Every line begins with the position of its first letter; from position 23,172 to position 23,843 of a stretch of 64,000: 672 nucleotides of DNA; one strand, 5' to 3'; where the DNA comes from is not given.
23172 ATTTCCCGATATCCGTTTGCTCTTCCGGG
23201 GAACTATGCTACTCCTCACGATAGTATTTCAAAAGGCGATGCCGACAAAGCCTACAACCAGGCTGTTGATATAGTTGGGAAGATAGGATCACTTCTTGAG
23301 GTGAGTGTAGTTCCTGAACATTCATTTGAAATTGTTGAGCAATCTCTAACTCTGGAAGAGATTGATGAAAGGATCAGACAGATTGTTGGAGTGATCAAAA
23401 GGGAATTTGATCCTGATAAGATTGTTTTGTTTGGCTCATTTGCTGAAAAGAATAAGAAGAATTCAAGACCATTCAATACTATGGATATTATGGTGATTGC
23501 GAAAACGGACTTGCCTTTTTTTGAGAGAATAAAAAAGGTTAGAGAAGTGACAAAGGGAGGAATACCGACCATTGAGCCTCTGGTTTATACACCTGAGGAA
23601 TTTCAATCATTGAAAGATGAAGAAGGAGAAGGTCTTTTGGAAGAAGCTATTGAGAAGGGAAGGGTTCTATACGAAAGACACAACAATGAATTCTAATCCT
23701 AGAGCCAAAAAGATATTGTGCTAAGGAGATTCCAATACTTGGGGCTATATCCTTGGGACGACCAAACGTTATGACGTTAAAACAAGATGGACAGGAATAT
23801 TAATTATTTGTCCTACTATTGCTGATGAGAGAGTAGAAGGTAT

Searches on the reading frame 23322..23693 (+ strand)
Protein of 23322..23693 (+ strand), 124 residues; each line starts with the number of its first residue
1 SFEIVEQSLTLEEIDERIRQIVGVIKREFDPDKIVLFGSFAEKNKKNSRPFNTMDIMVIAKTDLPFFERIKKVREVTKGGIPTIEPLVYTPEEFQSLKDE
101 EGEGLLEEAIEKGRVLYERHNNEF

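Call 17: search_solved_structures(query=A2, max_evalue=1, show_alignments=5)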
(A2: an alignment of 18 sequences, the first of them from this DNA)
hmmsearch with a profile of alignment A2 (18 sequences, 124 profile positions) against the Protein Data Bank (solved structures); distinct sequences matched with E-value up to 1: 9.
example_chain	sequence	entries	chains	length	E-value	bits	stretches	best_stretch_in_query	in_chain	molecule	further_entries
9xbd_E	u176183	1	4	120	0.00011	25.3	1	11-74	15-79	Nucleotidyltransferase domain-containing protein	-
9z7q_I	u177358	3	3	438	0.00079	22.5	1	19-57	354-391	Cmr1-MntA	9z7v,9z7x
5yep_A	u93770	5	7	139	0.024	17.7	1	21-74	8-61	Toxin-antitoxin system antidote Mnt family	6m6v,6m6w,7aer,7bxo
1no5_A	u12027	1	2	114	0.05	16.7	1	11-68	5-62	Hypothetical protein HI0073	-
6m6u_A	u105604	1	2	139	0.21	14.7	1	21-74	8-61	Toxin-antitoxin system antitoxin MntA family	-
6p8u_A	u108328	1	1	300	0.21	14.7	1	11-59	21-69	Nucleotidyltransferase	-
6p82_A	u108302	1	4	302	0.22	14.6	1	11-59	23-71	Nucleotidyltransferase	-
9dbj_A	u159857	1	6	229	0.79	12.8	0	33-68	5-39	HalB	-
4aef_A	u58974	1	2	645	0.83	12.8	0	9-43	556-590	NEOPULLULANASE (ALPHA-AMYLASE II)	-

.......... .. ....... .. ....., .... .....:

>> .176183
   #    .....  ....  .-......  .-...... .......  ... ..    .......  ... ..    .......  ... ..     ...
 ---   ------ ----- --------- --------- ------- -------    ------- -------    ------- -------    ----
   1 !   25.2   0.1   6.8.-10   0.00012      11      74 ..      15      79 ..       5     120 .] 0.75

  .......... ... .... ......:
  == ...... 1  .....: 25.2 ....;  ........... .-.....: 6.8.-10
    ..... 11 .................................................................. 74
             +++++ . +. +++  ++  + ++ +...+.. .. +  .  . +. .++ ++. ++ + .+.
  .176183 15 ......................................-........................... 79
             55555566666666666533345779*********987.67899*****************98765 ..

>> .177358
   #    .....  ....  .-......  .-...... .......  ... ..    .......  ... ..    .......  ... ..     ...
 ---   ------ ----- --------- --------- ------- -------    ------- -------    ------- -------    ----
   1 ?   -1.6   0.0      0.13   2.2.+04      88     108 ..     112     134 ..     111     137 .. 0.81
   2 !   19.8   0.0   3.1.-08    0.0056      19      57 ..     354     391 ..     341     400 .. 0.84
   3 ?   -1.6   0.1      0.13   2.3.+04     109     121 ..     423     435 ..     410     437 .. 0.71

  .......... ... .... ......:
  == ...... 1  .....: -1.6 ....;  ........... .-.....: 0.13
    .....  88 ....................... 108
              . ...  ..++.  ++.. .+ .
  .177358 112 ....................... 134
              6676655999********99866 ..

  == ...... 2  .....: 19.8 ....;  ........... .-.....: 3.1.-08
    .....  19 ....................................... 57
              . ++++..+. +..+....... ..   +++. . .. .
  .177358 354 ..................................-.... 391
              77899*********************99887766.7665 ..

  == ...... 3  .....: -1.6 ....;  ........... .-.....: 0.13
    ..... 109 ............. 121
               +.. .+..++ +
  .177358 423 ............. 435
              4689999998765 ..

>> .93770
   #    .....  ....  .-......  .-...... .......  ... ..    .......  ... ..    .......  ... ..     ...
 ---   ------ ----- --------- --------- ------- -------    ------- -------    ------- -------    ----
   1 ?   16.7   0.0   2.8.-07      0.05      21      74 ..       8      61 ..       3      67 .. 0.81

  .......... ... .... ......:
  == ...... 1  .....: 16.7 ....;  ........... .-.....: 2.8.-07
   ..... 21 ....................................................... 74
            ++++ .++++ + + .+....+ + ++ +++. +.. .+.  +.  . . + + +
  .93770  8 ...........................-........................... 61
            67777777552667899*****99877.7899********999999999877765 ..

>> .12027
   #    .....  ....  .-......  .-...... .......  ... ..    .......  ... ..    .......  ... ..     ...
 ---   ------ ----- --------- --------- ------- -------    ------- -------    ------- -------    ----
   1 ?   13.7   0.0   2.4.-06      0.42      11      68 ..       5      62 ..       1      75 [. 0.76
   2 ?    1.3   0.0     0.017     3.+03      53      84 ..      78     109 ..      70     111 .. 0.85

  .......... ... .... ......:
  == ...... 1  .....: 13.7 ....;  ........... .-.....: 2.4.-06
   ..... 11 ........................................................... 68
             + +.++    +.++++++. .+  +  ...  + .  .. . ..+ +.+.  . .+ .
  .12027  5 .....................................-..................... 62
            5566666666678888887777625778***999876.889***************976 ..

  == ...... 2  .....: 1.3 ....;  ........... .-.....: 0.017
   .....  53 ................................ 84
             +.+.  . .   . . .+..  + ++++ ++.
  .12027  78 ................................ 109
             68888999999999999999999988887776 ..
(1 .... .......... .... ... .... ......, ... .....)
